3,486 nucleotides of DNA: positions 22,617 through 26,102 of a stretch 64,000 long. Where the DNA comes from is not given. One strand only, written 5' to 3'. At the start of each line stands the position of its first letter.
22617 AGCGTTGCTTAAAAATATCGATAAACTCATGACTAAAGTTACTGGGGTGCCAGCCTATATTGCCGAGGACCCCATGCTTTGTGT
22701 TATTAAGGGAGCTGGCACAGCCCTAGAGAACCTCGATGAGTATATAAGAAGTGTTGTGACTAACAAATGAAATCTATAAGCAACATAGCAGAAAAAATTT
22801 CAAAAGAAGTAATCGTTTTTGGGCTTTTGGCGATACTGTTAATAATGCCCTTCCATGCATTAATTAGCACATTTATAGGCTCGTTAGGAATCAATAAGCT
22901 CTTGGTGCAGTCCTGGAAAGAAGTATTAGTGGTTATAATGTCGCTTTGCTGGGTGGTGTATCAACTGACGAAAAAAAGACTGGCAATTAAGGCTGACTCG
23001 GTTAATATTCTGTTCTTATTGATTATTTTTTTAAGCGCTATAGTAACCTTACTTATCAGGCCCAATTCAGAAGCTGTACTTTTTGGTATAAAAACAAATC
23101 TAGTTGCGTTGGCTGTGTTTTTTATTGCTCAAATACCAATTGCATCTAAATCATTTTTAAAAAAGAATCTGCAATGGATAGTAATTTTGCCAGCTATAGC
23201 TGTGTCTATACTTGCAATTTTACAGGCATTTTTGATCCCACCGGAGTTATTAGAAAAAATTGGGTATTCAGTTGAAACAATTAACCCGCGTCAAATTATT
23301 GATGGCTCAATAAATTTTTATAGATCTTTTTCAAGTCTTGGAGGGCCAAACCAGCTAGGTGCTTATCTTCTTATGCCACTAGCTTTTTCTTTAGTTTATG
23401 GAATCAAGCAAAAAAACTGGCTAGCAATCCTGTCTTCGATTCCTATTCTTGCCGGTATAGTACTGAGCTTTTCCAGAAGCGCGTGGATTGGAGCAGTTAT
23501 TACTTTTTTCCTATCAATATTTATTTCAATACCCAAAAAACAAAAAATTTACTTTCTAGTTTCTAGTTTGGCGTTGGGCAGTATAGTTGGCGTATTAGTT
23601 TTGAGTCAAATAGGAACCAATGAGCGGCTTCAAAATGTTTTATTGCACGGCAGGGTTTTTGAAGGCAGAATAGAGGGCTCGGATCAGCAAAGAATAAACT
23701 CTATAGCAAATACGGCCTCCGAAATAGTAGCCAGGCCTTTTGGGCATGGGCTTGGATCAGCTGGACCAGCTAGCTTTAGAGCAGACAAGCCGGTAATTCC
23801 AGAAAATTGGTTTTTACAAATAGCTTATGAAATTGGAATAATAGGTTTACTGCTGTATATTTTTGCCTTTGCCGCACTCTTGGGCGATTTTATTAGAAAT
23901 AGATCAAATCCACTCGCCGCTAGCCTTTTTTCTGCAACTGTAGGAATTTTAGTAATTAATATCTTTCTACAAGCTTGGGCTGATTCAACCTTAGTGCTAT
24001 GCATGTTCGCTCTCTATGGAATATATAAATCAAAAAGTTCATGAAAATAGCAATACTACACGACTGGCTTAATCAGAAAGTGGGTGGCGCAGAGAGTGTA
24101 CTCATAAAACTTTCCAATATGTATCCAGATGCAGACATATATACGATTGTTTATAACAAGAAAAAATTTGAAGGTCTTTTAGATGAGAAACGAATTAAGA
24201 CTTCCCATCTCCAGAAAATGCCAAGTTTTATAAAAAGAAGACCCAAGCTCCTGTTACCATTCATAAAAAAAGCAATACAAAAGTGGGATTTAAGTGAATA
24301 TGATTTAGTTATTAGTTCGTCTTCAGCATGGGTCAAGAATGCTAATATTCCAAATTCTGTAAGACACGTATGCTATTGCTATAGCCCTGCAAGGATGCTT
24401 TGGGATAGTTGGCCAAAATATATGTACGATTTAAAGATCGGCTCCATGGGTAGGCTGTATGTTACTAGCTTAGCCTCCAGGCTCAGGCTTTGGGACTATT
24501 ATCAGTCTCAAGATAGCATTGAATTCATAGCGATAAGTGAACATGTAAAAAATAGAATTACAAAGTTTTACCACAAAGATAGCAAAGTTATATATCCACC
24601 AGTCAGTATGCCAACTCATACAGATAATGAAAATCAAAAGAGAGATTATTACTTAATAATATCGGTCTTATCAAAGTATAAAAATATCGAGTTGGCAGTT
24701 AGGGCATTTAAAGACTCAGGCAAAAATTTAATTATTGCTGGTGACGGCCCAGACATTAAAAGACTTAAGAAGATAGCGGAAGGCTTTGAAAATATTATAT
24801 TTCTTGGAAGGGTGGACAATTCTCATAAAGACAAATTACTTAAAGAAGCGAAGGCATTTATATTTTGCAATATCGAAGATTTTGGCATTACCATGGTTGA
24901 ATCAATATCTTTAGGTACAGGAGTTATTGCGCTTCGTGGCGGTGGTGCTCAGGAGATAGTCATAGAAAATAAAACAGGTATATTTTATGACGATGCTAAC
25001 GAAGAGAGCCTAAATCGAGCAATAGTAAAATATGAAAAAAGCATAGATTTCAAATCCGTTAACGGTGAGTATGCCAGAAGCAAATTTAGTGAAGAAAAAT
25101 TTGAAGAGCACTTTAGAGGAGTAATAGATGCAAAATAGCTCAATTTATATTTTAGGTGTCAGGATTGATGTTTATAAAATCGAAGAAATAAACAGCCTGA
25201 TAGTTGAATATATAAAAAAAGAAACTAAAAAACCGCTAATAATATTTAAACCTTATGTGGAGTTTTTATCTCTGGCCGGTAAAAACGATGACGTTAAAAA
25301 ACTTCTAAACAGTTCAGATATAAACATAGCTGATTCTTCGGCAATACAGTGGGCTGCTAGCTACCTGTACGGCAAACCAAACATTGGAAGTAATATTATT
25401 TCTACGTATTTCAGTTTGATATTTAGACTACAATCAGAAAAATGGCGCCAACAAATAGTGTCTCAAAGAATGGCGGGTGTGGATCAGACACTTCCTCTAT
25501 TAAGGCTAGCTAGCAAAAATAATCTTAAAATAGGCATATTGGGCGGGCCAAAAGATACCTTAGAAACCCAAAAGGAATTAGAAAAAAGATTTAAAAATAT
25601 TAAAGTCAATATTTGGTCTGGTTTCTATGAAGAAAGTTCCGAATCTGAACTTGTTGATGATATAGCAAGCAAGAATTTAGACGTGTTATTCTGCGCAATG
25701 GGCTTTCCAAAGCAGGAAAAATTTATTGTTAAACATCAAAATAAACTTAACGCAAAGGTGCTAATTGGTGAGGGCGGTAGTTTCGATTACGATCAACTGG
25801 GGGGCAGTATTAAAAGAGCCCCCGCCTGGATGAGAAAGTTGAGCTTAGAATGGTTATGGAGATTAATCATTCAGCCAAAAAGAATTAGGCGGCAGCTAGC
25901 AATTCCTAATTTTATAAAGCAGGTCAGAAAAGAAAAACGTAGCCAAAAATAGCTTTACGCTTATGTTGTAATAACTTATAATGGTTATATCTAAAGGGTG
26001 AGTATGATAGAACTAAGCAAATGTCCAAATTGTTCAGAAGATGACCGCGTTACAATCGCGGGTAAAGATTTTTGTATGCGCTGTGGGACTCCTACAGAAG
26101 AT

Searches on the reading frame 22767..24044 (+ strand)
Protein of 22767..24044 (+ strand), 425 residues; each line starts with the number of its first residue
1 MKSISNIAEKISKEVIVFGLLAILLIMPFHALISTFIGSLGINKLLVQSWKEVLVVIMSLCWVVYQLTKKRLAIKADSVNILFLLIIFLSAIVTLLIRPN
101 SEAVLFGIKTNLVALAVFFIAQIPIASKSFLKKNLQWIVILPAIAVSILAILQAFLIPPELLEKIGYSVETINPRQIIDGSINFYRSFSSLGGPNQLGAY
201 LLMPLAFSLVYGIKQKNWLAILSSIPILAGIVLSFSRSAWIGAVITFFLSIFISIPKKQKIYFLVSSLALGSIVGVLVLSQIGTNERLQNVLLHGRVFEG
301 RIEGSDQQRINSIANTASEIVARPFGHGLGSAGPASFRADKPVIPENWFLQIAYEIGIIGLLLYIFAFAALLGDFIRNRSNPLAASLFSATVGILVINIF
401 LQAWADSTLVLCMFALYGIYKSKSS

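Call 20: search_protein_families(library=pfam, proteins=[window:22767-24044:+], max_evalue=0.0001)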
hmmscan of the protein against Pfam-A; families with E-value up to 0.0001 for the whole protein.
window:22767-24044:+ (425 aa): 1 family
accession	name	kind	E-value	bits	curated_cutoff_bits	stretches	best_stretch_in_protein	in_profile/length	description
PF04932.20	Wzy_C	-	1.1e-13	51.7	31.7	1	224-365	3-149/149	O-Antigen ligase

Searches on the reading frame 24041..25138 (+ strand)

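Call 20: search_protein_families(library=pfam, proteins=[window:24041-25138:+], max_evalue=0.0001)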
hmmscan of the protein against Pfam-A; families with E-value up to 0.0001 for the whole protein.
window:24041-25138:+ (365 aa): 3 families
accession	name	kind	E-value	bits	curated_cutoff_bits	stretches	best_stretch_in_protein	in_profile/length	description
PF00534.26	Glycos_transf_1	-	4.2e-26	92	26.4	1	196-346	10-170/172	Glycosyl transferases group 1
PF13692.12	Glyco_trans_1_4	-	8.2e-17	62.2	27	1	205-330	5-138/142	Glycosyl transferases group 1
PF13439.12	Glyco_transf_4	-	3.5e-06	27.6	28.5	1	14-188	1-166/170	Glycosyltransferase Family 4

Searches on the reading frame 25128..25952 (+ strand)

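Call 20: search_protein_families(library=pfam, proteins=[window:25128-25952:+], max_evalue=0.0001)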
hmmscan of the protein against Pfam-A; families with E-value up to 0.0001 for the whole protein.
window:25128-25952:+ (274 aa): 1 family
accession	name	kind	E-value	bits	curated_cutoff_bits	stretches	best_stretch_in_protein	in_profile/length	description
PF03808.19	Glyco_tran_WecG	-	4.1e-40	137.8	27.4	1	106-256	17-167/168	Glycosyl transferase WecG/TagA/CpsF family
